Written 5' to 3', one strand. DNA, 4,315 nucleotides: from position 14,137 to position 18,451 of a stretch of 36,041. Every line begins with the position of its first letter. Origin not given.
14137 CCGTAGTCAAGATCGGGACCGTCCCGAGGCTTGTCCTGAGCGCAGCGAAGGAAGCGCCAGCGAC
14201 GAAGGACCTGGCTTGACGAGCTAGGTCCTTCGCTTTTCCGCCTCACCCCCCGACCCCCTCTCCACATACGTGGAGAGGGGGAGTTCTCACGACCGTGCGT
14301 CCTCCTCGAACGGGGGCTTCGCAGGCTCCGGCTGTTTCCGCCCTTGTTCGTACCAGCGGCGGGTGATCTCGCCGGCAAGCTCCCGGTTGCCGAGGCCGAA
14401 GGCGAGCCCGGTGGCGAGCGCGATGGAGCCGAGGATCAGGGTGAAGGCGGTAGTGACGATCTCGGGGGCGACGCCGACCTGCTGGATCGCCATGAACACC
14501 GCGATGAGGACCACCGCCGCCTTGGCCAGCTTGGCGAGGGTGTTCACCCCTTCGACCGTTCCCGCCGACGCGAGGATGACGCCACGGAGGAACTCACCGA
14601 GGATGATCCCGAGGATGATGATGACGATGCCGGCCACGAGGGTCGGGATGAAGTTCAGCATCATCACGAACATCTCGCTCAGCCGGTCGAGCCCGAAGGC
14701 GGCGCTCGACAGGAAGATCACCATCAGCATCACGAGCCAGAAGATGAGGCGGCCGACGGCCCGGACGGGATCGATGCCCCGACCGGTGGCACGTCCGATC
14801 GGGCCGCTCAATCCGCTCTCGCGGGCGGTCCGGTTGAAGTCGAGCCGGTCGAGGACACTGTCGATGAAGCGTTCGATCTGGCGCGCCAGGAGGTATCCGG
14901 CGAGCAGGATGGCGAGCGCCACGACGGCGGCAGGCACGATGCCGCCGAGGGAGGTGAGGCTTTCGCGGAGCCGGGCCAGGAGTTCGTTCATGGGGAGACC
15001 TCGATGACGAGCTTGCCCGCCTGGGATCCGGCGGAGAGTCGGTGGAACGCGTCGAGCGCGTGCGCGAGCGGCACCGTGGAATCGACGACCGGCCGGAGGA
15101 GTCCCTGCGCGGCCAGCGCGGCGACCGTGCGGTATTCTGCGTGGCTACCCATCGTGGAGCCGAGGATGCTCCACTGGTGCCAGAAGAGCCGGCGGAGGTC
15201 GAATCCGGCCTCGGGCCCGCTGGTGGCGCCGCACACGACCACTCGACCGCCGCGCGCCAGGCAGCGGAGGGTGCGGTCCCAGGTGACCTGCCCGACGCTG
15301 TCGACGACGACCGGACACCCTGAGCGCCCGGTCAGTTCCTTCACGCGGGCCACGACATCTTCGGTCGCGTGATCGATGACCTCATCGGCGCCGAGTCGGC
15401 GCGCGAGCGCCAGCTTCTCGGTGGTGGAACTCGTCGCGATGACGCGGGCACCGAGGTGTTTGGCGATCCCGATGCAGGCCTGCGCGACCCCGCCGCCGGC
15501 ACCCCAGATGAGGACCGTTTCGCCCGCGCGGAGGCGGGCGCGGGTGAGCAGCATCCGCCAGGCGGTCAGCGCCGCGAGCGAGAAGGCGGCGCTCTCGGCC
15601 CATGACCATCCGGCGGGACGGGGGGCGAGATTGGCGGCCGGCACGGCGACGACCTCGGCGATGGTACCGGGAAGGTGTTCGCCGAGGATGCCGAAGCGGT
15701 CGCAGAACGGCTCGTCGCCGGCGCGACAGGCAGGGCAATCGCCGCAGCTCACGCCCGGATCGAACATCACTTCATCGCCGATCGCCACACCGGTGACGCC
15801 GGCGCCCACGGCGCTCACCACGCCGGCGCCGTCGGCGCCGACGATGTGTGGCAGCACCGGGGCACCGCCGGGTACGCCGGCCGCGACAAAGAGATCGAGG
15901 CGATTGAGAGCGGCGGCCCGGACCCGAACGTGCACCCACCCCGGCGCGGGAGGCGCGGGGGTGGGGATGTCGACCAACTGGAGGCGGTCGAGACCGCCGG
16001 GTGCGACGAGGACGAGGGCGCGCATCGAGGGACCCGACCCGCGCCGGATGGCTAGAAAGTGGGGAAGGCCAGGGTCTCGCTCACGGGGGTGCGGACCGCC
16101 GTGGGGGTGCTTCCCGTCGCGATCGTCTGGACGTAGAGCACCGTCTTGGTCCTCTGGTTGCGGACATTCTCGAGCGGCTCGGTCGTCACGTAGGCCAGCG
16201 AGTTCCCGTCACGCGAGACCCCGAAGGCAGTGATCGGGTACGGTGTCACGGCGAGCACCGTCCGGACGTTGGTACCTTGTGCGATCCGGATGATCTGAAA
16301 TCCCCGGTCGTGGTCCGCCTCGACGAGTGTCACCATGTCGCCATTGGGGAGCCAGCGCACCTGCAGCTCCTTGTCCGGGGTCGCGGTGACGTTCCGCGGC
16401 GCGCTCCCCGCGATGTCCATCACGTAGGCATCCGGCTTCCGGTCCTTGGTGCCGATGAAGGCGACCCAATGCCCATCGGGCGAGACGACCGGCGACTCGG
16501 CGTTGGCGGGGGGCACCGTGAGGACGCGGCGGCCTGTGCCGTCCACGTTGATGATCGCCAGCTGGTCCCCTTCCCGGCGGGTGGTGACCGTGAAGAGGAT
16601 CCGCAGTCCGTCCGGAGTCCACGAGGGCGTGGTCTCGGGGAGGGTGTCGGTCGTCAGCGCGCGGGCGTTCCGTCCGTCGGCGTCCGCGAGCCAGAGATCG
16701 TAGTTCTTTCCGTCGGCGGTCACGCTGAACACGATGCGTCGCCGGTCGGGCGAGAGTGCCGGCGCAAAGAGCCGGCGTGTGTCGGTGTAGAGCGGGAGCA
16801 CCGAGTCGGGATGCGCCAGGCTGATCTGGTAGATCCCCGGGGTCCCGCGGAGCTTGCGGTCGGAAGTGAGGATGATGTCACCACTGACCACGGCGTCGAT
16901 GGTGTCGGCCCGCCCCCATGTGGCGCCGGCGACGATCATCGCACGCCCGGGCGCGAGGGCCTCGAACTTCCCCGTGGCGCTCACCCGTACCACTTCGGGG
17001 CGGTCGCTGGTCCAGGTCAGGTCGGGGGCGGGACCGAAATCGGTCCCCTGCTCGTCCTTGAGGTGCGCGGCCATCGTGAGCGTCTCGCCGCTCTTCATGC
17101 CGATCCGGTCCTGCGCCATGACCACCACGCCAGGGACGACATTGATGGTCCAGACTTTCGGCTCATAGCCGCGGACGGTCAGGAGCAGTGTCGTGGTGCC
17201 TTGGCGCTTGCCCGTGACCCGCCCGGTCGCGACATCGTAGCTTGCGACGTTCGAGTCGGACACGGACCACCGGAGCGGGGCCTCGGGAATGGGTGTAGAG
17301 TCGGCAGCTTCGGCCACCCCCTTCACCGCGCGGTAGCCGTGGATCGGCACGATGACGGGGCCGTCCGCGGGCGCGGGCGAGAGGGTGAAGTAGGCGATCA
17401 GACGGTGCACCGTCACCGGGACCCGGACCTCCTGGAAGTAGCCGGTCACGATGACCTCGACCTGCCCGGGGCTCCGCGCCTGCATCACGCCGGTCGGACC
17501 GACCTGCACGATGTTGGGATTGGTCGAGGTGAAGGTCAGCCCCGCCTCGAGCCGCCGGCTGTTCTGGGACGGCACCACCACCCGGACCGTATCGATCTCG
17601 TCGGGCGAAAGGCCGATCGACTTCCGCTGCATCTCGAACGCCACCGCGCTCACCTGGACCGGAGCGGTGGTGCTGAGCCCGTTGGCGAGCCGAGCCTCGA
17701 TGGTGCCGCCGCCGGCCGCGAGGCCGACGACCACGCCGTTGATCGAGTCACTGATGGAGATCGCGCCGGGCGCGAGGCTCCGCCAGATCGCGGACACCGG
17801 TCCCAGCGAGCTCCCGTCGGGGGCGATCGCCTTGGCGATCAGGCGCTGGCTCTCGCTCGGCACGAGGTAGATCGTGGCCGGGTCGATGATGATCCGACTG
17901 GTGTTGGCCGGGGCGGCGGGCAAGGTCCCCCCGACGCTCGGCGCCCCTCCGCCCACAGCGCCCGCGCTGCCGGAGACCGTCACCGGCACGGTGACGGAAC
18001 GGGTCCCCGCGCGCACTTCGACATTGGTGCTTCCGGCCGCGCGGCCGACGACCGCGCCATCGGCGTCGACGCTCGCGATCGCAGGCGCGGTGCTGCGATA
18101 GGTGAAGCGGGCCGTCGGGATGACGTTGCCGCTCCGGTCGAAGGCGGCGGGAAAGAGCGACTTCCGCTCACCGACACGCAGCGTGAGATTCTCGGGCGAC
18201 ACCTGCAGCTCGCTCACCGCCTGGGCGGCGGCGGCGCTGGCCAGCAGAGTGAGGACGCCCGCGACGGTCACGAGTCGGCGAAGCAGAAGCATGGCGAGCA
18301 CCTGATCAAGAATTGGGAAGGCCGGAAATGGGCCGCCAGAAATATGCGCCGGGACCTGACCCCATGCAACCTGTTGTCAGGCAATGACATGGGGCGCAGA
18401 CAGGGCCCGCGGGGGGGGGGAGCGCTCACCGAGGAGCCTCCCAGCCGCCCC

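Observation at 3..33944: Thirteen gene-boundary arrays of locus-specific tandem heptanucleotides, ten arranged as inverted pairs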

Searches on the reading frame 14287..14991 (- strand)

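Call 7: search_protein_families(library=pfam, proteins=[window:14287-14991:-])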
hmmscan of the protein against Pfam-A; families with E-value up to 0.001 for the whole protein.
window:14287-14991:- (234 aa): 1 family
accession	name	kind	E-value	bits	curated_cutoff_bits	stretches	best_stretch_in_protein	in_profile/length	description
PF05552.17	MS_channel_1st_1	-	5.9e-12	45.7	22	2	12-55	7-50/50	Mechanosensitive ion channel, conserved TM helix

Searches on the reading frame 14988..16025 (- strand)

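Call 7: search_protein_families(library=pfam, proteins=[window:14988-16025:-])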
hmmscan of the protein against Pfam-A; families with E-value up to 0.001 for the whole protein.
window:14988-16025:- (345 aa): 3 families
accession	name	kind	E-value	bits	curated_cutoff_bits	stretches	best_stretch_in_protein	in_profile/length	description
PF00107.32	ADH_zinc_N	-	1.4e-34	119.2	31.8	1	179-306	1-128/129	Zinc-binding dehydrogenase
PF08240.17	ADH_N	-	2.7e-24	85.9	23.5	1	28-137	2-103/104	Alcohol dehydrogenase GroES-like domain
PF13602.12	ADH_zinc_N_2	-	7e-24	85.7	27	1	211-341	1-134/134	Zinc-binding dehydrogenase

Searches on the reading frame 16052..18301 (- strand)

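Call 7: search_protein_families(library=pfam, proteins=[window:16052-18301:-])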
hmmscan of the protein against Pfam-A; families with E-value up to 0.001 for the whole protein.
window:16052-18301:- (749 aa): 5 families
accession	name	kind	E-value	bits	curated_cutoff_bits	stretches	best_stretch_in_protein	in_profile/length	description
PF02368.24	Big_2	-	2.5e-23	82.2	22.8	2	29-108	2-78/79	Bacterial Ig-like domain (group 2)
PF07676.18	PD40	-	5.5e-20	71.2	20.9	1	548-573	3-28/38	WD40-like Beta Propeller Repeat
PF22359.2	Big-like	-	1.4e-08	35.3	27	0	67-110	4-47/48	Bacterial Ig-like domain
PF13629.12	T2SS-T3SS_pil_N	-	5e-05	23.4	23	1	337-388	16-71/72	Pilus formation protein N terminal region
PF21461.3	HL_N-beta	-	6.5e-05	23.1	27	0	65-109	13-57/57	Hyaluronate lyase, N-terminal beta-sheet domain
